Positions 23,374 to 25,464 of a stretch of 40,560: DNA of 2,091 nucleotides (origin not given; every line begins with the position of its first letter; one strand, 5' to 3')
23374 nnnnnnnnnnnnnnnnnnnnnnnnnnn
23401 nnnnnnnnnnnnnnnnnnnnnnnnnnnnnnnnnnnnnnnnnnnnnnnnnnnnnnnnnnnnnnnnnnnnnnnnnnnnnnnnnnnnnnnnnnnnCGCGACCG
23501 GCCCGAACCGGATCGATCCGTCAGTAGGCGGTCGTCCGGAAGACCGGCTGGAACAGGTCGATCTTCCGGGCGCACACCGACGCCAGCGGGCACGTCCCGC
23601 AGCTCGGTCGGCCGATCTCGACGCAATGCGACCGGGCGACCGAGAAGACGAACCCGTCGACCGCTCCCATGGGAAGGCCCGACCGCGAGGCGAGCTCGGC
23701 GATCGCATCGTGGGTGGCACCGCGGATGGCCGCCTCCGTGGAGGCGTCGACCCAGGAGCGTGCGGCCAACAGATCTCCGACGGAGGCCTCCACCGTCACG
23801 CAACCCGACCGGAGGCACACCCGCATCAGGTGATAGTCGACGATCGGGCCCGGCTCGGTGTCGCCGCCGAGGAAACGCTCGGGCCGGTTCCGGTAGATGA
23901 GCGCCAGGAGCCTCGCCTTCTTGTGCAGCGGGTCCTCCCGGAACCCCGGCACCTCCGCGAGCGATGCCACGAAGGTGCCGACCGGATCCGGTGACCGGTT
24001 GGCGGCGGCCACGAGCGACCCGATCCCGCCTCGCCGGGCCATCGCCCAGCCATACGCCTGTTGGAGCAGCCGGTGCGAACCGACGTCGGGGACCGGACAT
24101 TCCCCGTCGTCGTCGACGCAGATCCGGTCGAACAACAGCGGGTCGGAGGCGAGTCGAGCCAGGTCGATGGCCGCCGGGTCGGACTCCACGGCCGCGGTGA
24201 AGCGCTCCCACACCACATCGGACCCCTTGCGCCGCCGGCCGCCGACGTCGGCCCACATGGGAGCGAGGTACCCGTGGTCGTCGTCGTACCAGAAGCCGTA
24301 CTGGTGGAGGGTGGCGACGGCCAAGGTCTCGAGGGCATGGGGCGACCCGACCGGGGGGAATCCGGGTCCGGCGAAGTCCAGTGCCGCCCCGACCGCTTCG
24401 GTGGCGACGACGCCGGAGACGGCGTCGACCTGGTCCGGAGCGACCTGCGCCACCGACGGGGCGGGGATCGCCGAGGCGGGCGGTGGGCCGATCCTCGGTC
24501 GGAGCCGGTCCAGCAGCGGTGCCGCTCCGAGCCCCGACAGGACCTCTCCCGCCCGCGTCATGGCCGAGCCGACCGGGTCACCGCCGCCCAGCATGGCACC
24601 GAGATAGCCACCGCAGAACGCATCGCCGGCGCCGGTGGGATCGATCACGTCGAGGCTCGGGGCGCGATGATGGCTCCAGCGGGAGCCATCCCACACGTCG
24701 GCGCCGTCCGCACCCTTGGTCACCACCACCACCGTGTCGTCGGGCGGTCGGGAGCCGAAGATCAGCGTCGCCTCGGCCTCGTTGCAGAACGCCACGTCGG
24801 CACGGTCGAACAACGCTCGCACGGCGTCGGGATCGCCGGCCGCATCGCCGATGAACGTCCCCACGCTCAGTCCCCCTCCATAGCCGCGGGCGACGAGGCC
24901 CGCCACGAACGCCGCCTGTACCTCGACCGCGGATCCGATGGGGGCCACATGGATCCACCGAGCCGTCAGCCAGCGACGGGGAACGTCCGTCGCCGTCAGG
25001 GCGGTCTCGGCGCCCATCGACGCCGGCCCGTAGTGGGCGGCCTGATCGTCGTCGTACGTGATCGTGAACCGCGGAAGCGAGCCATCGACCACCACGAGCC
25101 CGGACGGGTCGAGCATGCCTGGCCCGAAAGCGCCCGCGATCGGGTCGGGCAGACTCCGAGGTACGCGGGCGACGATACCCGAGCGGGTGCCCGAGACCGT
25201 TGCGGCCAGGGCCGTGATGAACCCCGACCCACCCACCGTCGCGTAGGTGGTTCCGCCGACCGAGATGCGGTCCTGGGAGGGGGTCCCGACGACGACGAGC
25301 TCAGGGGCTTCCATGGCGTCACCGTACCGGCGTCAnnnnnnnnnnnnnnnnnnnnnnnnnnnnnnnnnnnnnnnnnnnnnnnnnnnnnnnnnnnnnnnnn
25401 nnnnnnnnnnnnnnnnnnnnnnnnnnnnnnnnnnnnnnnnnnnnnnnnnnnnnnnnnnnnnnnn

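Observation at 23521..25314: Single-polypeptide fusion of a PfkB kinase with a QNG1/DUF2419-like nucleoside(-phosphate) glycosylase domain, just downstream of typA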

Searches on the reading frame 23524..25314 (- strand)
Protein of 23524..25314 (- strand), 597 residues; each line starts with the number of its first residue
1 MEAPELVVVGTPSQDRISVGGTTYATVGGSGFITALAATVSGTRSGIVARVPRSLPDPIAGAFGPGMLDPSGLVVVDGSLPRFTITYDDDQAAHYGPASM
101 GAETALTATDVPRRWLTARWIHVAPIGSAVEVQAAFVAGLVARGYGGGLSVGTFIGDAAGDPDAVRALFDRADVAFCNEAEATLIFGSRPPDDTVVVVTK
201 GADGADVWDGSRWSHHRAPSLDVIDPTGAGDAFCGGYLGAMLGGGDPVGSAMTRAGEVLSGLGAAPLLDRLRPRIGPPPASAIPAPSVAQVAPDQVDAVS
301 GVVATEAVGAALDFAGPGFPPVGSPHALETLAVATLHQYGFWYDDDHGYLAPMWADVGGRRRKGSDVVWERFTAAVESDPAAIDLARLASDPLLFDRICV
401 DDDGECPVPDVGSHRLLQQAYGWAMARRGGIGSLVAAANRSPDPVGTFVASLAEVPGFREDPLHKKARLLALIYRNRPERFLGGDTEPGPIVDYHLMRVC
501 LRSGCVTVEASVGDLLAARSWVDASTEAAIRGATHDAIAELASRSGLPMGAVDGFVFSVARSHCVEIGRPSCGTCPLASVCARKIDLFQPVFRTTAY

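Call 3: search_protein_families(library=pfam, proteins=[window:23524-25314:-], max_evalue=1)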
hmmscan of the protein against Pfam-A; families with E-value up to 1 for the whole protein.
window:23524-25314:- (597 aa): 2 families
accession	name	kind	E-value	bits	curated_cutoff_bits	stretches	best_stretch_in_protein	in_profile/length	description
PF00294.29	PfkB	-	1.7e-13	51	25.8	1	162-247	174-275/302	pfkB family carbohydrate kinase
PF10576.14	EndIII_4Fe-2S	-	0.071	13.9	20.5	1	569-581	5-17/17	Iron-sulfur binding domain of endonuclease III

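Call 4: search_protein_families(library=ncbifam, proteins=[window:23524-25314:-], max_evalue=1)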
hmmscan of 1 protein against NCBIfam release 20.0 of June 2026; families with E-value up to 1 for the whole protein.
window:23524-25314:- (597 aa): 17 families
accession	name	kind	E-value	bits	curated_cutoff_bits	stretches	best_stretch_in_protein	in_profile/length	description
NF053626.1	RibKinHalex1628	equivalog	9.9e-14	51.5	330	1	100-255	111-261/293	ATP-dependent ribose-1-phosphate kinase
NF041332.1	KDG_KDGal_kin_Halo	equivalog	6.5e-09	35.7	440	1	194-253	224-282/320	bifunctional 2-dehydro-3-deoxygluconokinase/2-dehydro-3-deoxygalactonokinase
NF006957.1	PRK09434.1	equivalog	3.7e-08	33.2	450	1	193-241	212-260/302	fructokinase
NF007321.0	PRK09813.1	equivalog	1e-07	31.7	247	1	194-254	187-246/261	fructoselysine 6-kinase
TIGR02152.1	D_ribokin_bact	equivalog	6.5e-07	29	299.65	1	194-255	213-273/298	ribokinase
NF049991.1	TagKinase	equivalog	4e-06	25.8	420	1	196-245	229-279/321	tagatose kinase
NF040938.1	KDG_KDGal_kin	equivalog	1e-05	24.8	400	1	194-254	216-275/305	bifunctional 2-dehydro-3-deoxygluconokinase/2-dehydro-3-deoxygalactonokinase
TIGR03168.1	1-PFK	subfamily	1.5e-05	24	216.4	1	195-246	215-266/305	hexose kinase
TIGR03828.1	pfkB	equivalog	1.6e-05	24.1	292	1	195-247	215-267/305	1-phosphofructokinase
TIGR04382.1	myo_inos_iolC_N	equivalog_domain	4.4e-05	22.9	300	1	193-246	220-274/309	5-dehydro-2-deoxygluconokinase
NF052444.1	DhDoxglucKinKdgK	equivalog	8.2e-05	22.1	400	1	177-253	204-281/303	2-dehydro-3-deoxygluconokinase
NF041320.1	pfkB_Halo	equivalog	0.005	16.3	400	1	196-246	211-261/302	1-phosphofructokinase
TIGR02198.1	rfaE_dom_I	equivalog_domain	0.016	14.4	345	1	195-252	229-286/315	D-glycero-beta-D-manno-heptose-7-phosphate kinase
NF041134.1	R1P_kin_Thcocales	equivalog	0.035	13.5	500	1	164-244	160-245/291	ADP-dependent ribose-1-phosphate kinase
NF041164.1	NucKinThplmales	equivalog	0.042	13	450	1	195-241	204-251/295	nucleoside kinase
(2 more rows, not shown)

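Call 7: search_protein_families(library=padloc, proteins=[window:23524-25314:-], max_evalue=1)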
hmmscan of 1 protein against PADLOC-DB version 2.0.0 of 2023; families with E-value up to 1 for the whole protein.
window:23524-25314:- (597 aa): 0 families

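Call 8: find_homologous_proteins(query=window:23524-25314:-, max_evalue=0.001)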
Query window:23524-25314:- (597 aa): 172 proteins with E <= 0.001 among 8000 candidates; the best 120 are listed.
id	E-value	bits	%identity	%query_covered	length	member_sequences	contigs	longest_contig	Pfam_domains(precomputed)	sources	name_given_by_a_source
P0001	0.0e+0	1337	100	100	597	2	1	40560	PF00294.30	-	-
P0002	0.0e+0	1115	83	100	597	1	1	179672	PF00294.30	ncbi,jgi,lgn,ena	-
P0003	6.9e-258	875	66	100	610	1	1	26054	PF00294.30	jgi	-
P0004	8.4e-199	680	54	100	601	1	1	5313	PF00294.30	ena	-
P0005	5.1e-197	674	53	100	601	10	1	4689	PF00294.30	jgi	-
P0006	8.7e-196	670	54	100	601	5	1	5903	PF00294.30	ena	-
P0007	1.7e-195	669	53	100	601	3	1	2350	PF00294.30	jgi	-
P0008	2.4e-195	669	55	100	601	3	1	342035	PF00294.30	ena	-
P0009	1.0e-194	667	53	100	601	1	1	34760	PF00294.30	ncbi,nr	ncbi:MAG: carbohydrate kinase family protein [Actinomycetota bacterium]|nr:carbohydrate kinase famil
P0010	5.1e-194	664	54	100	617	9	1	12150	PF00294.30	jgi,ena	-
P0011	6.9e-194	664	53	100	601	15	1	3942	PF00294.30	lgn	-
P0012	8.3e-194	664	53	100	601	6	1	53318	PF00294.30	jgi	jgi:sugar/nucleoside kinase (ribokinase family)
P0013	1.7e-193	663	52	100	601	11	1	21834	PF00294.30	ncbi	-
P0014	2.4e-193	662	52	100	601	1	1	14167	PF00294.30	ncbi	ncbi:MAG: carbohydrate kinase family protein [Actinomycetota bacterium]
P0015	7.4e-193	661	52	100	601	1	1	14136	PF00294.30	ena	-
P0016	1.2e-192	660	52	100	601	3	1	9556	PF00294.30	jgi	jgi:sugar/nucleoside kinase (ribokinase family)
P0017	1.9e-192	659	53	100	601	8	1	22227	PF00294.30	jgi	jgi:sugar/nucleoside kinase (ribokinase family)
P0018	3.0e-192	659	54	100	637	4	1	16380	PF00294.30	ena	-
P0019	4.2e-192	658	53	100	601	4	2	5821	PF00294.30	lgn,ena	-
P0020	7.1e-192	657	53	100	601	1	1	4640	PF00294.30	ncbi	-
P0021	8.2e-192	657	53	100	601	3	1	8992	PF00294.30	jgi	-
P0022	8.6e-192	657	53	100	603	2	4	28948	PF00294.30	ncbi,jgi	-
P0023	5.6e-191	654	54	100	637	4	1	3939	PF00294.30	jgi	-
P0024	9.0e-191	654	53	100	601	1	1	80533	PF00294.30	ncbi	-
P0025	1.0e-190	654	54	100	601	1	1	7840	PF00294.30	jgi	jgi:sugar/nucleoside kinase (ribokinase family)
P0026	1.1e-190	653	53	100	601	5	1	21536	PF00294.30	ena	-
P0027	1.2e-190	653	53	100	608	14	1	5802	PF00294.30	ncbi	ncbi:MAG: carbohydrate kinase family protein, partial [Acidimicrobiia bacterium]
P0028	4.5e-190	651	54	100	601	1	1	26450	PF00294.30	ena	-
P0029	4.6e-190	651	51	100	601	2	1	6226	PF00294.30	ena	-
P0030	8.1e-190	651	53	100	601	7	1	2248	PF00294.30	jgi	-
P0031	8.5e-190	651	52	100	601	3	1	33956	PF00294.30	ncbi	-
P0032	1.0e-189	650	54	100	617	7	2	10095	PF00294.30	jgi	-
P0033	2.7e-189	649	53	100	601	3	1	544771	PF00294.30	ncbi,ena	-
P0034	4.0e-189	648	53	100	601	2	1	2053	PF00294.30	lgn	-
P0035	4.3e-189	648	52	100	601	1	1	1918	PF00294.30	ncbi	-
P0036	4.8e-189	648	53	100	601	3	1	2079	PF00294.30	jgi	jgi:2-dehydro-3-deoxygluconokinase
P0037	6.4e-189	648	51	100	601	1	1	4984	PF00294.30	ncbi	-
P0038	7.7e-188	644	53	100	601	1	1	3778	PF00294.30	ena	-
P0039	1.4e-187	643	50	100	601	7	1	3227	PF00294.30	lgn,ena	-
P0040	1.6e-187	643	53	100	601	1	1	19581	PF00294.30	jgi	-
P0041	1.7e-187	643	51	100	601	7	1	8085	PF00294.30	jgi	-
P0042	2.0e-187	643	52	100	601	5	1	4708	PF00294.30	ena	-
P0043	2.4e-187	642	51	100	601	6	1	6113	PF00294.30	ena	-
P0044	2.0e-186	639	52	100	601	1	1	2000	PF00294.30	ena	-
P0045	2.4e-186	639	52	100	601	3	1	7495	PF00294.30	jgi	jgi:sugar/nucleoside kinase (ribokinase family)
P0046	7.6e-186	637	52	100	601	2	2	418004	PF00294.30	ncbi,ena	-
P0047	8.3e-186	637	51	100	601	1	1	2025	PF00294.30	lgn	-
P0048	2.0e-185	636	52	100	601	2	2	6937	PF00294.30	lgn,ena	-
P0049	4.5e-185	635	51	100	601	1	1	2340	PF00294.30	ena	-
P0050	5.3e-185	635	52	100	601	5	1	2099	PF00294.30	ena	-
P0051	1.0e-184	634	52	100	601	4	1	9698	PF00294.30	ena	-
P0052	1.1e-184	634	51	100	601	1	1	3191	PF00294.30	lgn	-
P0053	3.2e-184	632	51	100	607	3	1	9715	PF00294.30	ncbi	-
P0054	7.3e-184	631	50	100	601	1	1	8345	PF00294.30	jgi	-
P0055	6.5e-181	621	51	100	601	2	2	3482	PF00294.30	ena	-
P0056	5.0e-180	618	51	100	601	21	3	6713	PF00294.30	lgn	-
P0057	2.9e-179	616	51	100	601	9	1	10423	PF00294.30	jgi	jgi:ribokinase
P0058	5.5e-179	615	50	100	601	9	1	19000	PF00294.30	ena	-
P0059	1.3e-178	614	50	98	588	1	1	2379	PF00294.30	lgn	-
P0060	3.2e-174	599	50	100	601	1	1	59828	PF00294.30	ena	-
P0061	3.2e-173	596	50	100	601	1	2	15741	PF00294.30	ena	-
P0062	4.4e-168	579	50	100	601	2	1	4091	PF00294.30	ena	-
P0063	7.2e-168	578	52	90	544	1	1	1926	PF00294.30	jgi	jgi:sugar/nucleoside kinase (ribokinase family)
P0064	1.4e-166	574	50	100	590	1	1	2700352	PF00294.30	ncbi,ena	-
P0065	1.7e-165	570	49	99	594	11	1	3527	PF00294.30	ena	-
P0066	4.1e-164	566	50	100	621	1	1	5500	PF00294.30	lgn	-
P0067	4.2e-164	566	50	99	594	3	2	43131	PF00294.30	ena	-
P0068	3.3e-163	563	50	99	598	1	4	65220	PF00294.30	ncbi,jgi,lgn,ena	-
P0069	6.2e-163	562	47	100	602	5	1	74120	PF00294.30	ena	-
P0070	1.0e-161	558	50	98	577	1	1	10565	PF00294.30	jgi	jgi:sugar/nucleoside kinase (ribokinase family)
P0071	1.9e-161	557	49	100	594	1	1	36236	PF00294.30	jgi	jgi:sugar/nucleoside kinase (ribokinase family)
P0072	2.1e-159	550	49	100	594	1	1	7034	PF00294.30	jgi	jgi:sugar/nucleoside kinase (ribokinase family)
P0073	2.2e-159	550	49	99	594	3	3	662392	PF00294.30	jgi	jgi:sugar/nucleoside kinase (ribokinase family)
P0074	1.3e-157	544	49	95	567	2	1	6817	PF00294.30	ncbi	-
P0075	7.6e-157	542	48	99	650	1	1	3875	PF00294.30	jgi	jgi:sugar/nucleoside kinase (ribokinase family)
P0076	1.2e-156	541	48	100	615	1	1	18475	PF00294.30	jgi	jgi:sugar/nucleoside kinase (ribokinase family)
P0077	2.0e-156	540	54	81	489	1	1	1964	PF00294.30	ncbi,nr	ncbi:MAG: carbohydrate kinase family protein, partial [Actinomycetota bacterium]|nr:carbohydrate kin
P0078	1.4e-155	538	49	99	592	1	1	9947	PF00294.30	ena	-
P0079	5.0e-155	536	49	99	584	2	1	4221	PF00294.30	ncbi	-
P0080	5.0e-154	532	49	100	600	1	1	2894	PF00294.30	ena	-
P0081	1.0e-153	531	48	93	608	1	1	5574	PF00294.30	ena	-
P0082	1.2e-153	531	49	99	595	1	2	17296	PF00294.30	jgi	-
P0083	1.6e-153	531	49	100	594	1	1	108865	PF00294.30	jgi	jgi:sugar/nucleoside kinase (ribokinase family)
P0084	3.9e-153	529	47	100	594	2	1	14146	PF00294.30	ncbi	-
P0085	7.8e-153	528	48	95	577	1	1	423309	PF00294.30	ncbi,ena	-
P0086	7.4e-152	525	47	99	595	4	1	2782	PF00294.30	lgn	-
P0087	2.8e-150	520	48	99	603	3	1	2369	PF00294.30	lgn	-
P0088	6.5e-150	519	48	100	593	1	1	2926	PF00294.30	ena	-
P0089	1.3e-148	515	47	100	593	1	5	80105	PF00294.30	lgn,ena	-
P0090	1.8e-147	511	47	99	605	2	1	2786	PF00294.30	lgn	-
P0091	2.4e-147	510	48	100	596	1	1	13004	PF00294.30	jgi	jgi:sugar/nucleoside kinase (ribokinase family)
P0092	9.0e-147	508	45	98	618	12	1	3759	PF00294.30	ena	-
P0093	1.0e-146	508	45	99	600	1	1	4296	PF00294.30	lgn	-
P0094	6.0e-146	506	44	99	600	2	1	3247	PF00294.30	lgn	-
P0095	1.0e-144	502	45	100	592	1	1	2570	PF00294.30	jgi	-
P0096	3.7e-144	500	46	100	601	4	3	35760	PF00294.30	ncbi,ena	-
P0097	1.1e-143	498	45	100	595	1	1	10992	PF00294.30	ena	-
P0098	1.3e-143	498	46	99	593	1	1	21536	PF00294.30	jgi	jgi:sugar/nucleoside kinase (ribokinase family)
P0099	4.6e-143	496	46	98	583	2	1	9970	PF00294.30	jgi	-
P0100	2.1e-142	494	44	99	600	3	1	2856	PF00294.30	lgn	-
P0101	3.0e-141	490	46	99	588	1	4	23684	PF00294.30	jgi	jgi:ribokinase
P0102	5.2e-140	486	46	100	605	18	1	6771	PF00294.30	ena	-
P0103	8.9e-140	485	46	95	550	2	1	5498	PF00294.30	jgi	jgi:sugar/nucleoside kinase (ribokinase family)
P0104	2.6e-139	484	44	100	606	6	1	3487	PF00294.30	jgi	jgi:sugar/nucleoside kinase (ribokinase family)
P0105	1.2e-138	482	45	99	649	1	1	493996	PF00294.30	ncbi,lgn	-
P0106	1.5e-138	481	44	100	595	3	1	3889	PF10343.15,PF00294.30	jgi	-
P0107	5.0e-138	480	42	100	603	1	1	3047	PF00294.30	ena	-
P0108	5.6e-137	476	44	99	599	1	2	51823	PF00294.30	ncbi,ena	-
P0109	6.9e-137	476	42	100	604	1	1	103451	PF00294.30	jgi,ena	-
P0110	1.2e-136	475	41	100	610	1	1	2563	PF00294.30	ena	-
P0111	6.0e-136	473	42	99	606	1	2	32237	PF00294.30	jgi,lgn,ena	-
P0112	6.7e-136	473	43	99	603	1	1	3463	PF00294.30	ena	-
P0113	7.7e-136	472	43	99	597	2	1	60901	PF00294.30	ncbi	-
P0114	3.2e-134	467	42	99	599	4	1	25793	PF00294.30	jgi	-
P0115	3.8e-133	463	42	100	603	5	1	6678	PF00294.30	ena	-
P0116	4.9e-133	463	43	100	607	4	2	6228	PF00294.30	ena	-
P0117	1.4e-131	458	42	99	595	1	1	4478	PF00294.30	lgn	-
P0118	1.4e-130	455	41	100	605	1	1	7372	PF00294.30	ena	-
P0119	5.9e-130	453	41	99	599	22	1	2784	PF00294.30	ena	-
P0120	2.0e-129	451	43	100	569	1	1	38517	PF00294.30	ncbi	-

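Call 23: find_encoding_contigs(protein=P0064, flank=10000, max_places=2)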
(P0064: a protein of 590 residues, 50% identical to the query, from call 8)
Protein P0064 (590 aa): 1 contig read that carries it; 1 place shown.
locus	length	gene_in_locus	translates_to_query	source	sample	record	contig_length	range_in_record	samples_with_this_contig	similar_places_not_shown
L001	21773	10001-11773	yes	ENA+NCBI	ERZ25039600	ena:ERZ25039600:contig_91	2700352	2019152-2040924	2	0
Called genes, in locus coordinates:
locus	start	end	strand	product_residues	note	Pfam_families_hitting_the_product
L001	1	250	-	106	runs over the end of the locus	-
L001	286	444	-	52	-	-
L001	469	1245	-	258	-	PF00482:T2SSF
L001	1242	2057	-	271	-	PF00482:T2SSF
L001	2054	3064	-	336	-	PF00437:T2SSE, PF13191:AAA_16 (weak)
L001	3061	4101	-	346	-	-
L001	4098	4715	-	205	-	PF16976:RcpC (weak)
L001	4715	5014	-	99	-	-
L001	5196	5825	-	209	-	PF02630:SCO1-SenC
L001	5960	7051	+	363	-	PF01926:MMR_HSR1, PF02421:FeoB_N, PF06071:YchF-GTPase_C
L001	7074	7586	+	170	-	PF14512:TM1586_NiRdase (faint), PF00881:Nitroreductase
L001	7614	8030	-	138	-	-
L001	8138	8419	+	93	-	-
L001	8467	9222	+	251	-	PF00657:Lipase_GDSL, PF13472:Lipase_GDSL_2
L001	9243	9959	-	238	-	PF00485:PRK, PF13238:AAA_18 (faint)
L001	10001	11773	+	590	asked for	PF00294:PfkB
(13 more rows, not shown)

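Call 24: find_encoding_contigs(protein=P0109, flank=10000, max_places=2)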
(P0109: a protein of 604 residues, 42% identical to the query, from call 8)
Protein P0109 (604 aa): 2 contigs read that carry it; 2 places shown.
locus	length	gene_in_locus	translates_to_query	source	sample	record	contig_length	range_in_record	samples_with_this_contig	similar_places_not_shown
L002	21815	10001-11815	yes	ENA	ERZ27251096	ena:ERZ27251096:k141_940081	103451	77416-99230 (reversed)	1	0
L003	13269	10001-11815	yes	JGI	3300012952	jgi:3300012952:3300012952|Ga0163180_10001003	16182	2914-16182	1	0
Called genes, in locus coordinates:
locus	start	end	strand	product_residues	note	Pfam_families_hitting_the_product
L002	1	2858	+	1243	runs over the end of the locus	-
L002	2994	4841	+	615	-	PF01839:FG-GAP (faint), PF21955:CarG-like (faint), PF13517:FG-GAP_3, PF07593:UnbV_ASPIC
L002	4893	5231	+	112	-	PF13442:Cytochrome_CBB3 (weak)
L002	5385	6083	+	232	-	PF04116:FA_hydroxylase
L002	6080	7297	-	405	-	PF04116:FA_hydroxylase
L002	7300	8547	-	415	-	PF13469:Sulfotransfer_3, PF17784:Sulfotransfer_4 (faint)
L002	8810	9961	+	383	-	-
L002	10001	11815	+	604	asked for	PF00294:PfkB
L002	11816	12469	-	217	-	PF01852:START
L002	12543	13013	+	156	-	PF01451:LMWPc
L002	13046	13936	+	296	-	PF00378:ECH_1, PF16113:ECH_2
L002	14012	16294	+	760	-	PF01055:Glyco_hydro_31_2nd, PF21365:Glyco_hydro_31_3rd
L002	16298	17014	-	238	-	PF14378:PAP2_3 (weak), PF01569:PAP2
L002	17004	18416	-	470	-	PF01266:DAO (faint), PF01494:FAD_binding_3, PF07992:Pyr_redox_2 (faint), PF13450:NAD_binding_8 (weak), PF00732:GMC_oxred_N, PF05199:GMC_oxred_C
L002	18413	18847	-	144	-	-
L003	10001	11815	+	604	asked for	PF00294:PfkB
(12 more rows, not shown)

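Call 25: predict_structure(alignment_id=A1)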
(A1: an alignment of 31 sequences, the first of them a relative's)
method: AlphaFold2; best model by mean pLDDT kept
length: 597 residues; sequences in the alignment: 31
mean_pLDDT: 92.5   pTM: 0.90
mean pLDDT of the five models: 92.5, 90.9, 90.6, 90.5, 89.6
residues with pLDDT >= 90: 479; 70-90: 99; 50-70: 14; < 50: 5
segments of 3 or more residues with pLDDT < 50: 594-597
pLDDT, mean of each block of 10 residues (from residue 1): 92 93 93 98 96 96 95 95 89 85 95 94 92 96 96 92 95 96 90 94 94 94 90 98 97 96 95 73 71 98 93 92 97 93 84 92 93 97 97 96 91 93 95 98 97 90 91 96 92 93 97 93 87 96 96 95 91 96 92 49
secondary structure, 60 per line:
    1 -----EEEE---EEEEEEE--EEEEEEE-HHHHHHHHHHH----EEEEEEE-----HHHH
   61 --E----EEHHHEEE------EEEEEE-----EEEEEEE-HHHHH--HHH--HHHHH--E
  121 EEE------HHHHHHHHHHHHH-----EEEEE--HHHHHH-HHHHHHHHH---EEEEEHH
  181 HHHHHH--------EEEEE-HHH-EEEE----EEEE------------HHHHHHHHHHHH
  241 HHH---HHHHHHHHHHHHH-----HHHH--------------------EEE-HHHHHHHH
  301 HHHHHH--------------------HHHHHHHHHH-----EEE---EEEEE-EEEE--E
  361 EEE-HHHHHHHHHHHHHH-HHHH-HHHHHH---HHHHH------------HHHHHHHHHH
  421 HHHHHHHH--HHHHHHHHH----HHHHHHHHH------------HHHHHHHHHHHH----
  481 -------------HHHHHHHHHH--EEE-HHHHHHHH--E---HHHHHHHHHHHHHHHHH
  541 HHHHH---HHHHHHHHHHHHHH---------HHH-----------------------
elements in order: E6-9 E13-19 E22-28 H30-40 E45-51 H57-60 E73-75 E82-87 E93-99 H101-105 H113-117 E120-123 H130-142 E148-152 H155-160 H162-170 E174-178 H179-186 E195-199 E205-208 E213-216 H229-243 H247-259 H265-268 E289-291 H293-306 H327-336 E342-344 E348-352 E354-357 E360-363 H365-378 H380-383 H385-390 H394-398 H411-428 H431-439 H444-452 H465-476 H494-503 E506-508 H510-517 H524-545 H549-562

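Call 26: find_encoding_contigs(protein=P0033, flank=10000, max_places=2)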
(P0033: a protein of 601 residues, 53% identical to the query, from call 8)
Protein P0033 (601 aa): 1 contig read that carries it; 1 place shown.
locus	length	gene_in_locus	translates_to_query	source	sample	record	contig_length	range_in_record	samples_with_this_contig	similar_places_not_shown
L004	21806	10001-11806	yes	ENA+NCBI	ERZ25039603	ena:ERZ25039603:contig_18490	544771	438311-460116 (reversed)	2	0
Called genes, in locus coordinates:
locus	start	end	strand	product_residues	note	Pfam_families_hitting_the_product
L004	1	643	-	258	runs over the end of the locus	PF00106:adh_short, PF23441:SDR (weak), PF13561:adh_short_C2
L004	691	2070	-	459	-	PF00120:Gln-synt_C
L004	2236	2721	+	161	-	PF04075:F420H2_quin_red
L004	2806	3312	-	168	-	-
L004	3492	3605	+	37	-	-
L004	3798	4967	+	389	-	PF03435:Sacchrp_dh_NADP, PF16653:Sacchrp_dh_C (weak)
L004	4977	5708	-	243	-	-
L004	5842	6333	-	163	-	-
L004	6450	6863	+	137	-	-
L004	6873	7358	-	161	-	-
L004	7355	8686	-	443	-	PF02310:B12-binding, PF04055:Radical_SAM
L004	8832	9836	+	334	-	PF01926:MMR_HSR1, PF02421:FeoB_N, PF02824:TGS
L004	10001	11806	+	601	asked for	PF00294:PfkB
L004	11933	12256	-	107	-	-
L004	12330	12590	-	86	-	-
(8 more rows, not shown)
